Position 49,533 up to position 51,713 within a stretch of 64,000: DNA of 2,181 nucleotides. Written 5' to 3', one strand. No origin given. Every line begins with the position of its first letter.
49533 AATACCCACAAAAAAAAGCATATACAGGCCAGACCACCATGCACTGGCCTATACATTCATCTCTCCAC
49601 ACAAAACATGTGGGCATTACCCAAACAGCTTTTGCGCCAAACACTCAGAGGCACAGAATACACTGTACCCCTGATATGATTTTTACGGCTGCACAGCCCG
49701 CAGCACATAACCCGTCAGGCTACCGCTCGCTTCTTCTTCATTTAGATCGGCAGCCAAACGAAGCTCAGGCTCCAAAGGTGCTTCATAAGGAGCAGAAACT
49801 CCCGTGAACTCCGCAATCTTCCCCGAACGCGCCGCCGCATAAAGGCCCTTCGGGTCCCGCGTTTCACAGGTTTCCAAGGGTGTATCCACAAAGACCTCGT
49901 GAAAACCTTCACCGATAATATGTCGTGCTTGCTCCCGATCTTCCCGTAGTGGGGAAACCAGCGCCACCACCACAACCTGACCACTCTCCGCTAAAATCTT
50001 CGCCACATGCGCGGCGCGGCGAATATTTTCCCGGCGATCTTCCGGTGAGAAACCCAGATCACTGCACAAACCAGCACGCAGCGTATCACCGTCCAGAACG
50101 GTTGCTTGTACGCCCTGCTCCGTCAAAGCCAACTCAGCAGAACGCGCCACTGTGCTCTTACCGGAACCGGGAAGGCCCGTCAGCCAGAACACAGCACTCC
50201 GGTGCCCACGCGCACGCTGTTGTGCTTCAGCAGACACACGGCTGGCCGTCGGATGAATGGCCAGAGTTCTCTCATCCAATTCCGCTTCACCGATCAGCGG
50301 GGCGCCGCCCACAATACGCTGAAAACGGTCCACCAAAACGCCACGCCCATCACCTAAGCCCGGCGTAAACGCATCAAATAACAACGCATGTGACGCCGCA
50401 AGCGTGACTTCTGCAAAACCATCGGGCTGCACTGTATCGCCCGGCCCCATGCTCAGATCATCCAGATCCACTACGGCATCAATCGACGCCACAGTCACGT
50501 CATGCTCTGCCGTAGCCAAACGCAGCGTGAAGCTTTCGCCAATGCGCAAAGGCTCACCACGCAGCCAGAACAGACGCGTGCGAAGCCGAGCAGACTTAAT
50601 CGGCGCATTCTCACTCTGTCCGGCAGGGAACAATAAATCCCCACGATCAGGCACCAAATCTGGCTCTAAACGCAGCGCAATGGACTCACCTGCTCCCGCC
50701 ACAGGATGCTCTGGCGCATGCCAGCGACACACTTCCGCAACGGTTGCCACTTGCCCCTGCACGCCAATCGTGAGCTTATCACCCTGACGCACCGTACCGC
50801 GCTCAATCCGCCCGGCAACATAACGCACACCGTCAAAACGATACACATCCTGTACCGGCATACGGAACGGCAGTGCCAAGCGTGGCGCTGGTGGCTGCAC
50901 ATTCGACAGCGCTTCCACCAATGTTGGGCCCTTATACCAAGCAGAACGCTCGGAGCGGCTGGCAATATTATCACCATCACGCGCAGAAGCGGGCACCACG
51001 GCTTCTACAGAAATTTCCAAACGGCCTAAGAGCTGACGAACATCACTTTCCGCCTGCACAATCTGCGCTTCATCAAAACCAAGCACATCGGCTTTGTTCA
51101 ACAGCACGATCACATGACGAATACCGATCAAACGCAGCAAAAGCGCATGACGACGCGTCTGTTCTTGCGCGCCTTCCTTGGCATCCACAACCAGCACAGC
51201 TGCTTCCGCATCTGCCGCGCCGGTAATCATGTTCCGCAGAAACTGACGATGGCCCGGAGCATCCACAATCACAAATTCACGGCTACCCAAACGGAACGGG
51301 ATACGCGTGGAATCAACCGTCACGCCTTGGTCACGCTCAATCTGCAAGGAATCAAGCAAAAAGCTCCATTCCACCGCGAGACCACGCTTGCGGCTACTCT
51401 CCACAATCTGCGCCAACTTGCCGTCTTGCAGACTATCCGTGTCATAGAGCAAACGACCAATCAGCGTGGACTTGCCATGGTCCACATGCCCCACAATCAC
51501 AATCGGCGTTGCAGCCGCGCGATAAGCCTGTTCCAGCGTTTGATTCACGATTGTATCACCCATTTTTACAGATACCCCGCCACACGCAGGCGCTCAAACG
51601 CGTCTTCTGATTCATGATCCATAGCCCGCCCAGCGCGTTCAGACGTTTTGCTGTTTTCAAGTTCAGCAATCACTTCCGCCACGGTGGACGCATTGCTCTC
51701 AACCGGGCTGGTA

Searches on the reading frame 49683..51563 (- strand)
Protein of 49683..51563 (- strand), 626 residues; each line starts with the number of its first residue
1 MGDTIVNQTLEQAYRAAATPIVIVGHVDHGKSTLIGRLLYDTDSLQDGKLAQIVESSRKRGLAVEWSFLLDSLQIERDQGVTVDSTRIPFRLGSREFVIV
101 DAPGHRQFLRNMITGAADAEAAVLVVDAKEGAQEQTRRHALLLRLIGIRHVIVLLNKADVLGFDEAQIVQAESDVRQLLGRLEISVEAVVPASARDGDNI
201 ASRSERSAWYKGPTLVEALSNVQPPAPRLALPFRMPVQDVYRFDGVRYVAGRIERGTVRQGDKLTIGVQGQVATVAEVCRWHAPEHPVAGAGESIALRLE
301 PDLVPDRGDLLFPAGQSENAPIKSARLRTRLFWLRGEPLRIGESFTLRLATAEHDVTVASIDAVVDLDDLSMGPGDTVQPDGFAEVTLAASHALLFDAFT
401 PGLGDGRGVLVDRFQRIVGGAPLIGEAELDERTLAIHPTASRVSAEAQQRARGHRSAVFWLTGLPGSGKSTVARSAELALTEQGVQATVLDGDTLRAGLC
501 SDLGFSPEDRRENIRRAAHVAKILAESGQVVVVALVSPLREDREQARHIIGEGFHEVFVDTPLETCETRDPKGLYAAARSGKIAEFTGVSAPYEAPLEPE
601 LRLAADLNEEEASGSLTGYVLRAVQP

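Call 19: search_protein_families(library=pfam, proteins=[window:49683-51563:-], max_evalue=0.0001)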
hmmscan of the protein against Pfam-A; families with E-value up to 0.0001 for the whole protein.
window:49683-51563:- (626 aa): 6 families
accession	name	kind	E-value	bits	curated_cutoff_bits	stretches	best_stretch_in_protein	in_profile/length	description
PF01583.26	APS_kinase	-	3.3e-61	206.2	21.1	1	455-603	1-151/152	Adenylylsulphate kinase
PF00009.33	GTP_EFTU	-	3.7e-43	147.7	26.5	1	21-222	6-185/188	Elongation factor Tu GTP binding domain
PF13671.12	AAA_33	-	2.8e-09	37.9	27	1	458-569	1-114/143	AAA domain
PF01926.29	MMR_HSR1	-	1.5e-08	35.2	21.9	0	75-157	26-113/113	50S ribosome-binding GTPase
PF13401.12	AAA_22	-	4.4e-06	27.5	27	0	459-520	8-60/130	AAA domain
PF13191.12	AAA_16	-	7.6e-05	23.7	32.6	0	446-494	14-62/167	AAA ATPase domain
